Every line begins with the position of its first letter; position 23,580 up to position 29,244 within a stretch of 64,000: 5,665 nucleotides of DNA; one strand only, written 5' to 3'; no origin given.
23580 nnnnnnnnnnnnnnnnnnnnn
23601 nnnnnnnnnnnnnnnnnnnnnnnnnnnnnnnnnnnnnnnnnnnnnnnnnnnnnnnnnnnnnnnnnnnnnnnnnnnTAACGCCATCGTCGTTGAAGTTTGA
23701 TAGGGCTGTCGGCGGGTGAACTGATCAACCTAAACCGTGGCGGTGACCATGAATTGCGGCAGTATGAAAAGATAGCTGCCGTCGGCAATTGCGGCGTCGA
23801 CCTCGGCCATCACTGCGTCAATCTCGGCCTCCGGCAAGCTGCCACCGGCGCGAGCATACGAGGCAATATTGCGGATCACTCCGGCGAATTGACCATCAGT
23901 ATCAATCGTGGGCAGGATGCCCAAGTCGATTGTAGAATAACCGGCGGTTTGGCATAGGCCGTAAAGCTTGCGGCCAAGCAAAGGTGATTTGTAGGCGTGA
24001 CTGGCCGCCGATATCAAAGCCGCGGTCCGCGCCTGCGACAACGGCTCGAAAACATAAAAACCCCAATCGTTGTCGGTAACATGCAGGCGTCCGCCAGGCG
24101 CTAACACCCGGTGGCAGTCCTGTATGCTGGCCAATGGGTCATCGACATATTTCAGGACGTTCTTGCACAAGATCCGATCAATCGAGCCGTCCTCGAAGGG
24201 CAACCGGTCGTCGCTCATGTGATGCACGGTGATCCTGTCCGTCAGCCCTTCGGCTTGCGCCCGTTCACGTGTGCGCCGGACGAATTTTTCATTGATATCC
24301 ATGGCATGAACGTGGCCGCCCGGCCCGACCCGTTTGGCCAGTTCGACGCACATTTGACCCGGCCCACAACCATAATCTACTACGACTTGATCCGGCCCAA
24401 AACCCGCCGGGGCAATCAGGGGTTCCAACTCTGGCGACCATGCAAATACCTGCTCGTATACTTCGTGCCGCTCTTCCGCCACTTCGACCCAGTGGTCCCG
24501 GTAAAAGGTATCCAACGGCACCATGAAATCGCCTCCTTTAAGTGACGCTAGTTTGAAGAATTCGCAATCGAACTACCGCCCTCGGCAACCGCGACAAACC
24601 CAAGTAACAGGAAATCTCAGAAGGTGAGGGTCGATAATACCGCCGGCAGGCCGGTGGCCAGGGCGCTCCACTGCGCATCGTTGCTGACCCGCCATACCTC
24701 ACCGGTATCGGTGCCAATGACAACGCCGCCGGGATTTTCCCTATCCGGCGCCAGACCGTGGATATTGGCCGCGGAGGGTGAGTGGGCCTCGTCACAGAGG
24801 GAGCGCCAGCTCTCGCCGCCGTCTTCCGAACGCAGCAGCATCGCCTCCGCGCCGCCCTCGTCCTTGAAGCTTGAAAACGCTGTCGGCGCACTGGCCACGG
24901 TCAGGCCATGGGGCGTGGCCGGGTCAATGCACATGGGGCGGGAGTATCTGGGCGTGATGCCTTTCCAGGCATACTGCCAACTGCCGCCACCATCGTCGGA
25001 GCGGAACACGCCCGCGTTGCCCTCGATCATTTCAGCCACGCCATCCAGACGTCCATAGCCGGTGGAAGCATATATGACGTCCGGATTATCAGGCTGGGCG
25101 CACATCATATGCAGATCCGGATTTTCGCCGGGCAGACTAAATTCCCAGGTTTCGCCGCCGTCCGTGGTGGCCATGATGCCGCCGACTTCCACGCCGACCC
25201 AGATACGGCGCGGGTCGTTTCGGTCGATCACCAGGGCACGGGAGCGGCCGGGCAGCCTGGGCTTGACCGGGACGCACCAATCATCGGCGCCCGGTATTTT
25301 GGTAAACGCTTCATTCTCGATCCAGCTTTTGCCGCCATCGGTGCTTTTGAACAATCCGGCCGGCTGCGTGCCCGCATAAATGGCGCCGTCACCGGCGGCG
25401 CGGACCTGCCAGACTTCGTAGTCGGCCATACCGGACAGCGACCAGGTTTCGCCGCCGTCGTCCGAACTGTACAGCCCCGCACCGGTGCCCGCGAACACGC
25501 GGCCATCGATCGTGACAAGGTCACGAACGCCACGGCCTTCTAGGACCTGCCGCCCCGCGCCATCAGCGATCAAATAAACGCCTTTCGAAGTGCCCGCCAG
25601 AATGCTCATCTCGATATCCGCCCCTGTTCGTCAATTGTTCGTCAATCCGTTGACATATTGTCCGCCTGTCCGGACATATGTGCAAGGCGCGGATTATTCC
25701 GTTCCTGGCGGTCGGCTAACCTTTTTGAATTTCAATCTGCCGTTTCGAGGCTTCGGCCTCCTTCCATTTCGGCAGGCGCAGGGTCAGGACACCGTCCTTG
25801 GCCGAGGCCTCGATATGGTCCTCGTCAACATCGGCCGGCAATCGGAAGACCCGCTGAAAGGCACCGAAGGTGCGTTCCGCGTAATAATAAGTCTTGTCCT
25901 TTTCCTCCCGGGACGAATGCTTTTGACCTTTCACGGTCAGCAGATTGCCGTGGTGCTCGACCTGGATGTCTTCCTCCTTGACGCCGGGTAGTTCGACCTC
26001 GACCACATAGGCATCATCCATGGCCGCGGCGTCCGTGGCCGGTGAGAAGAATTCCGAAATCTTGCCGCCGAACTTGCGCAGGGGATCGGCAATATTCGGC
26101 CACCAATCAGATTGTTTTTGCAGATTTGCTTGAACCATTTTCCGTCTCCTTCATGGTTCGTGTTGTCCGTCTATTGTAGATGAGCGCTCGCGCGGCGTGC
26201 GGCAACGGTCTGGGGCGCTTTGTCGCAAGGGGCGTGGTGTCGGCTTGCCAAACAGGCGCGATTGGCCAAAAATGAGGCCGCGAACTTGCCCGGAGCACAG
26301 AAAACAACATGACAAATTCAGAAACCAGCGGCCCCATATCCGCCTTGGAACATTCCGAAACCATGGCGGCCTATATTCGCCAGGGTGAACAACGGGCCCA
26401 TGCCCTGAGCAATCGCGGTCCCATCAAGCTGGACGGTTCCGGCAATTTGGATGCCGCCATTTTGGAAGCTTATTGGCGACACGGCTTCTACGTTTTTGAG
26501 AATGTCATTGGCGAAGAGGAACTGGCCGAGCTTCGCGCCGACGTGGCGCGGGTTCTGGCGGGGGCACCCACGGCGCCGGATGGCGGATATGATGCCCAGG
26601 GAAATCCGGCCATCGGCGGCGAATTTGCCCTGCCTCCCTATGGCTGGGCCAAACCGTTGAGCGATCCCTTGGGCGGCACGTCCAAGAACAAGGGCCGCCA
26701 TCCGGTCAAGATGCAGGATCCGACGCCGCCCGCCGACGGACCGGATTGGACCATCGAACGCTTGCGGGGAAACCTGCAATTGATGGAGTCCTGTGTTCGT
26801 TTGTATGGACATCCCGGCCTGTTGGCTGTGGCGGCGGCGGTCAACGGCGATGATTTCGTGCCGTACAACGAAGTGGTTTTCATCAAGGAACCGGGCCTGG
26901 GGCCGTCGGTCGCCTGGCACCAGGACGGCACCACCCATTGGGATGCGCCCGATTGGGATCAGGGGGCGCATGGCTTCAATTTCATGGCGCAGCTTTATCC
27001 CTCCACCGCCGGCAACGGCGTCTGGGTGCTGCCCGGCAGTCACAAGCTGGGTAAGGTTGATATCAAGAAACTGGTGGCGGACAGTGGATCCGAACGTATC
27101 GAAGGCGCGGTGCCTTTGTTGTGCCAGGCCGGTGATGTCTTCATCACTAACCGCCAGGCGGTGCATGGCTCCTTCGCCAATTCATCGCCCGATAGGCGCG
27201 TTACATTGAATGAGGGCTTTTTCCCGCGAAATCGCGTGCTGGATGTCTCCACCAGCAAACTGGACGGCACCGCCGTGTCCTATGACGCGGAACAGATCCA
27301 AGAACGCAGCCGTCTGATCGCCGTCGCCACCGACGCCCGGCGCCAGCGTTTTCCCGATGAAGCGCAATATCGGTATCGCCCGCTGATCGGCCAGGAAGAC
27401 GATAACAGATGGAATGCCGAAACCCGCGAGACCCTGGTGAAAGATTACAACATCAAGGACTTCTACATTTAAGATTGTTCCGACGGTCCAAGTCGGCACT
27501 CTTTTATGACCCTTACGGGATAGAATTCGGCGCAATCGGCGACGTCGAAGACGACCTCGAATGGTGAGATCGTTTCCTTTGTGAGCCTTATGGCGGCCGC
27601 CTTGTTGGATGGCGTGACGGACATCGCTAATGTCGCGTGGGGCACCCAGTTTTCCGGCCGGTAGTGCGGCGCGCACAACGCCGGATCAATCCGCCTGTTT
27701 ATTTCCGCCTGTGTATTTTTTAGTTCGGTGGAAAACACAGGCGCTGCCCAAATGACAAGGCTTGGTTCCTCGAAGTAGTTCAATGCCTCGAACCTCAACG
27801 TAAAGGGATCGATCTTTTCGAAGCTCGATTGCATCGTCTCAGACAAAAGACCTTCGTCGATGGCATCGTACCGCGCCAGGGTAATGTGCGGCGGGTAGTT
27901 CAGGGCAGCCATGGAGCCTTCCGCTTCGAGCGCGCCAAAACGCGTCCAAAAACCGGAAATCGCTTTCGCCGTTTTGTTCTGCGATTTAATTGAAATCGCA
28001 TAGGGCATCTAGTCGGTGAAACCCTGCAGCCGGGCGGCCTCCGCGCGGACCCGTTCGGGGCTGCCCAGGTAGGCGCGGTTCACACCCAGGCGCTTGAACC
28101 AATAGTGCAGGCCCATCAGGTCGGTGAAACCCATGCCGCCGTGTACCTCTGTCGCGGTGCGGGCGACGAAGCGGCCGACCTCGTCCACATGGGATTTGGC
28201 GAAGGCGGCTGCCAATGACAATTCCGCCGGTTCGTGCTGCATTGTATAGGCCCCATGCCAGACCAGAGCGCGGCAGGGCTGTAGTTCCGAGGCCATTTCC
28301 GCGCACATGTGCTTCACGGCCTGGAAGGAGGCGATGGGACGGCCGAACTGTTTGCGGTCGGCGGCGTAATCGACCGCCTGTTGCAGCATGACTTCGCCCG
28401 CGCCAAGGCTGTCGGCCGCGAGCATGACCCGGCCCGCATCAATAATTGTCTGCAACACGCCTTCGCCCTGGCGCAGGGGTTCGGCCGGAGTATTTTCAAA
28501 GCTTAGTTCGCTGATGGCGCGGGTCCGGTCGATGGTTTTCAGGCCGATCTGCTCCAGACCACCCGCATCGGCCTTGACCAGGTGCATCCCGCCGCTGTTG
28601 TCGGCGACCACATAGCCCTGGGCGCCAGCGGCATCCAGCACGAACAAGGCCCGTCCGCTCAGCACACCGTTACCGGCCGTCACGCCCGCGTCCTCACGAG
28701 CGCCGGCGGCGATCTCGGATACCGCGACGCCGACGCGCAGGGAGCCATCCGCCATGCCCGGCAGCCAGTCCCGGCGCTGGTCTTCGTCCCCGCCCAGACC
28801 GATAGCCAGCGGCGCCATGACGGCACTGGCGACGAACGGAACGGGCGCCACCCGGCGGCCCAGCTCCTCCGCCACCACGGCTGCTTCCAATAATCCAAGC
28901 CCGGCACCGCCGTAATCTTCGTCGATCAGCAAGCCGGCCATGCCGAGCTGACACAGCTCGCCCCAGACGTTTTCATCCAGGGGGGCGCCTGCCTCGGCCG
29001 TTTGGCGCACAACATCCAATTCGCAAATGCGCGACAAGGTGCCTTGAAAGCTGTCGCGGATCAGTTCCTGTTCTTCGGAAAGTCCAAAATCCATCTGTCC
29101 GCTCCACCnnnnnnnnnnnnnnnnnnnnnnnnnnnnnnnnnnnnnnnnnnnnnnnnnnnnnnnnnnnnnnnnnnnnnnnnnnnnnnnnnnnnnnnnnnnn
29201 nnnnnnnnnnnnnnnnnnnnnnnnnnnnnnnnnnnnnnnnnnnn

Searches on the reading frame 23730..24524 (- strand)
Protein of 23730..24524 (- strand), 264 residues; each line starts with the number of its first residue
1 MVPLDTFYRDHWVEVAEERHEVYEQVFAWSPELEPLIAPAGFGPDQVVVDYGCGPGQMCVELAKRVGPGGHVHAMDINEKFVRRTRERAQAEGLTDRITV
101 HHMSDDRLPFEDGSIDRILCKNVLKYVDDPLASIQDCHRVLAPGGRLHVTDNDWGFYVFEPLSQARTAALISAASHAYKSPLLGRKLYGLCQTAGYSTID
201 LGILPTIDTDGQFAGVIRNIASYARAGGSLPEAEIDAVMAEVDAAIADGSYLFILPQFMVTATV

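Call 6: search_protein_families(library=pfam, proteins=[window:23730-24524:-])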
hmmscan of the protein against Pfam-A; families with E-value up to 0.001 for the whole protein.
window:23730-24524:- (264 aa): 12 families
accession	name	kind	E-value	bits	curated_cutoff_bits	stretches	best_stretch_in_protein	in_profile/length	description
PF08241.18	Methyltransf_11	-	6.1e-22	78.5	21.2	1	49-148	1-94/95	Methyltransferase domain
PF13649.12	Methyltransf_25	-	7.3e-22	78.3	27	1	48-145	1-97/97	Methyltransferase domain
PF13847.12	Methyltransf_31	-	7.9e-22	77.9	27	1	46-175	5-126/145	Methyltransferase domain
PF01209.24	Ubie_methyltran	-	7.4e-16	58.6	20.1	1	46-150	49-152/233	ubiE/COQ5 methyltransferase family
PF08242.18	Methyltransf_12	-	1.2e-15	58.4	30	1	50-147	2-98/98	Methyltransferase domain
PF13489.12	Methyltransf_23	-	3.7e-12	46.7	27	1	42-154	20-123/164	Methyltransferase domain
PF08704.16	GCD14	-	6.5e-06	26.4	26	1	45-110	41-106/247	tRNA methyltransferase complex GCD14 subunit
PF05175.20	MTS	-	8.3e-06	26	23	1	46-121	33-105/170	Methyltransferase small domain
PF01728.25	FtsJ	-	0.00012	22.5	24.1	1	42-87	19-63/181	FtsJ-like methyltransferase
PF06325.19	PrmA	-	0.0002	21.4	22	1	45-147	162-256/296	Ribosomal protein L11 methyltransferase (PrmA)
PF05148.21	Methyltransf_8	-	0.00083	19.7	27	0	45-151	73-158/219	Hypothetical methyltransferase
PF13679.12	Methyltransf_32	-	0.001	19.5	27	0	44-104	25-88/143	Methyltransferase domain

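Call 7: search_protein_families(library=ncbifam, proteins=[window:23730-24524:-])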
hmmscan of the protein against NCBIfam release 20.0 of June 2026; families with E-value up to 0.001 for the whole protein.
window:23730-24524:- (264 aa): 43 families (the best 25 are shown)
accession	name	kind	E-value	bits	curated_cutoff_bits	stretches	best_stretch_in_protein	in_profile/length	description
NF045667.1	MTase_DVU1556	equivalog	2.3e-17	63.1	155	1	37-151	15-121/213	DVU_1556 family methyltransferase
NF008823.0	PRK11873.1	subfamily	3.5e-16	59.5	263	1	44-151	77-183/272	arsenite methyltransferase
NF052510.1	methyltran_MpqE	exception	4e-16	59.1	335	1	45-147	47-149/234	methyl-plastoquinone biosynthesis methyltransferase MpqE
NF041537.1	ArsM_AhpD_UU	exception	5.5e-16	58.3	510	1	46-152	78-183/345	arsenite methyltransferase/AhpD domain selenoprotein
NF001240.0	PRK00216.1-1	equivalog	1.5e-15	56.9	378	1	40-164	59-181/251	bifunctional demethylmenaquinone methyltransferase/2-methoxy-6-polyprenyl-1,4-benzoquinol methylase UbiE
NF047649.1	MTase_UXPK_star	exception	2.6e-15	56.2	460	1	44-151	77-183/283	methyltransferase/UXPK-star double selenoprotein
NF043040.1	corrin_prot_MT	hypoth_equivalog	4.3e-14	52.5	180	1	44-152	41-150/216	corrinoid protein-associated methyltransferase CpaM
NF041536.1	ArsM_DUF2284_UU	exception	9.2e-14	50.6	575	1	46-152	78-183/459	arsenite methyltransferase/DUF2284 domain selenoprotein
NF001244.0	PRK00216.1-5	equivalog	1.8e-13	50.3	216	1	44-151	48-155/236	bifunctional demethylmenaquinone methyltransferase/2-methoxy-6-polyprenyl-1,4-benzoquinol methylase UbiE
TIGR01934.1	MenG_MenH_UbiE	subfamily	5.5e-13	48.7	158.35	1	44-151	39-143/223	ubiquinone/menaquinone biosynthesis methyltransferase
TIGR02752.1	MenG_heptapren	equivalog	6.2e-13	48.8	419.85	1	47-149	48-149/231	demethylmenaquinone methyltransferase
NF001242.0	PRK00216.1-3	equivalog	7.6e-13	48.4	351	1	47-149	73-175/258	bifunctional demethylmenaquinone methyltransferase/2-methoxy-6-polyprenyl-1,4-benzoquinol methylase UbiE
NF001243.0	PRK00216.1-4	equivalog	2e-12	47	235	1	46-148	49-150/237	demethylmenaquinone methyltransferase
NF040539.1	AST_met_ArsM_2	exception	4.2e-12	46.5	240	1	46-165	58-175/262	putative arsinothricin biosynthesis methyltransferase ArsM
NF040538.1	methyl_ArsM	equivalog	3.5e-11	42.9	500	1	46-91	63-108/356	arsinothricin biosynthesis methyltransferase ArsM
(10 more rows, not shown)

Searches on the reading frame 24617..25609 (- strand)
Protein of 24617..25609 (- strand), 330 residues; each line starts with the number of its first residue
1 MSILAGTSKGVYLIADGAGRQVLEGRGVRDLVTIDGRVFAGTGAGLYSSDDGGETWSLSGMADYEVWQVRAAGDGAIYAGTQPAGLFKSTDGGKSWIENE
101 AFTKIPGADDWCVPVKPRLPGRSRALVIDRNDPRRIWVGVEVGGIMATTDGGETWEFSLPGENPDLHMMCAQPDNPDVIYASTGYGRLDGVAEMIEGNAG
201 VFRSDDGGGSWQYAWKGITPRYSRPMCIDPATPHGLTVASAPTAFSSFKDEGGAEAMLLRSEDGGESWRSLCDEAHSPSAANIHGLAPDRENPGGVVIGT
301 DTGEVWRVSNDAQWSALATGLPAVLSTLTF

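Call 6: search_protein_families(library=pfam, proteins=[window:24617-25609:-])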
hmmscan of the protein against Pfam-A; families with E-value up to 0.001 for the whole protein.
window:24617-25609:- (330 aa): 3 families
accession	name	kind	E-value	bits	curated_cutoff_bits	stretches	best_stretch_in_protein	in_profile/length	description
PF14870.12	PSII_BNR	-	8.9e-10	38.7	27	1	40-156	34-138/303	Photosynthesis system II assembly factor YCF48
PF02012.26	BNR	-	5.2e-09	35.2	27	0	47-58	1-12/12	BNR/Asp-box repeat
PF15902.12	Sortilin-Vps10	-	5.7e-07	29.1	33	0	46-100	3-61/446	Sortilin, neurotensin receptor 3,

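Call 7: search_protein_families(library=ncbifam, proteins=[window:24617-25609:-])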
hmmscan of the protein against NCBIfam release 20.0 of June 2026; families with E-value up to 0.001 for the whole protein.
window:24617-25609:- (330 aa): 2 families
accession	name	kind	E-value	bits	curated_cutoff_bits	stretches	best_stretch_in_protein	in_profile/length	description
NF045728.1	glycosyl_F510_1955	equivalog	1.5e-20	73.6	175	2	36-103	150-217/246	F510_1955 family glycosylhydrolase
NF010237.0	PRK13684.1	equivalog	8.7e-12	44.7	326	0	40-108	62-133/334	photosynthesis system II assembly factor Ycf48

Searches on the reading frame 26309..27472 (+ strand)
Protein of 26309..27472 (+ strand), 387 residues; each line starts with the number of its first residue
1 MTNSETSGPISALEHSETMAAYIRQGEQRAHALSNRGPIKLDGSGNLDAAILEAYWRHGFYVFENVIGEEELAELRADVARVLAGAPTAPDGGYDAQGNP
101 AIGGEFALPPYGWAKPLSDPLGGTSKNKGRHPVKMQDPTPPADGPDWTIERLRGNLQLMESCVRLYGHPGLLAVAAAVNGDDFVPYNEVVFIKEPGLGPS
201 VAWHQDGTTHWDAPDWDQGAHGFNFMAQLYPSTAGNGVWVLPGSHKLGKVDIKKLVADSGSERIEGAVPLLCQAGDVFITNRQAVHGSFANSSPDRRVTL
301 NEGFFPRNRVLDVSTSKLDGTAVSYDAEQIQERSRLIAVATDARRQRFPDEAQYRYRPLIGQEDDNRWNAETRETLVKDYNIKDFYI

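Call 6: search_protein_families(library=pfam, proteins=[window:26309-27472:+])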
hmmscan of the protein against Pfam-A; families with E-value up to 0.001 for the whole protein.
window:26309-27472:+ (387 aa): 1 family
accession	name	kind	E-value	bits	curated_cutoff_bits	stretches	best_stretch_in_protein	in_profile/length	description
PF05721.19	PhyH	-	2.9e-20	73.9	22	1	57-297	3-211/213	Phytanoyl-CoA dioxygenase (PhyH)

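Call 7: search_protein_families(library=ncbifam, proteins=[window:26309-27472:+])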
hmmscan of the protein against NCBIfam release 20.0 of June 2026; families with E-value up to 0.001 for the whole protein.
window:26309-27472:+ (387 aa): 1 family
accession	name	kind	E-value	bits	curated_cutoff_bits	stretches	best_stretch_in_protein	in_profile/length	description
TIGR02408.1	ectoine_ThpD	equivalog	0.00065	19.1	336.5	0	44-84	14-54/277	ectoine hydroxylase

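Call 61: search_solved_structures(query=window:26309-27472:+, max_evalue=0.001)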
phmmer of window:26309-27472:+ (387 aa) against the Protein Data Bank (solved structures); distinct sequences matched with E-value up to 0.001: 6.
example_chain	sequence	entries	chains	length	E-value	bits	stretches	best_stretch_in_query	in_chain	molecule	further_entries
4xbz_A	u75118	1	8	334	2e-10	43.4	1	161-302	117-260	EvdO1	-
7dt0_A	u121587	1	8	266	0.0001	24.6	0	160-252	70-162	Phytanoyl-CoA dioxygenase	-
7dzz_A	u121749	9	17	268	0.00027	23.2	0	46-85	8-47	Phytanoyl-CoA dioxygenase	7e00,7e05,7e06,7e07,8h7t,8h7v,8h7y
7e01_A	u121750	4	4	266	0.00029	23.1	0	46-85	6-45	Phytanoyl-CoA dioxygenase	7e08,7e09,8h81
6ec3_A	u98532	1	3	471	0.00082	21.6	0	165-300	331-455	Methyltransferase domain-containing protein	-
6zyk_A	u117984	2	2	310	0.00099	21.4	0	163-250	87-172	Monooxygenase | Uncharacterized protein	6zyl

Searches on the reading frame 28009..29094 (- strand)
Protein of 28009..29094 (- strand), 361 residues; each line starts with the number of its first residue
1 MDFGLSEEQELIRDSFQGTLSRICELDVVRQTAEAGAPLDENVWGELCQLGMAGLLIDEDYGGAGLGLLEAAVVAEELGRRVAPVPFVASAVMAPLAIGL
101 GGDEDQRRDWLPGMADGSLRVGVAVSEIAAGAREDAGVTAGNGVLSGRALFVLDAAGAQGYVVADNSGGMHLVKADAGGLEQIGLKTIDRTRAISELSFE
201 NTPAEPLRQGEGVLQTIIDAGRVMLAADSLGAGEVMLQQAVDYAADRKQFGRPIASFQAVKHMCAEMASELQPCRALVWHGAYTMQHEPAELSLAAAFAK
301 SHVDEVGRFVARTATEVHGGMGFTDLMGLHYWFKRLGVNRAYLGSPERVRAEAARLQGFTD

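Call 13: search_protein_families(library=pfam, proteins=[window:28009-29094:-], max_evalue=0.00001)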
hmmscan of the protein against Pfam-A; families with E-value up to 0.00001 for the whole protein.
window:28009-29094:- (361 aa): 3 families
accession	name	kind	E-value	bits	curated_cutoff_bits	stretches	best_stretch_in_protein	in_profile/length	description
PF00441.29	Acyl-CoA_dh_1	-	1.7e-28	100.1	22.4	1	209-353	2-145/150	Acyl-CoA dehydrogenase, C-terminal domain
PF02771.21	Acyl-CoA_dh_N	-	9.8e-21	74.7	22.9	1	6-117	1-112/113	Acyl-CoA dehydrogenase, N-terminal domain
PF08028.16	Acyl-CoA_dh_2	-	2.9e-07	31.3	22.7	1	224-323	2-110/134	Acyl-CoA dehydrogenase, C-terminal domain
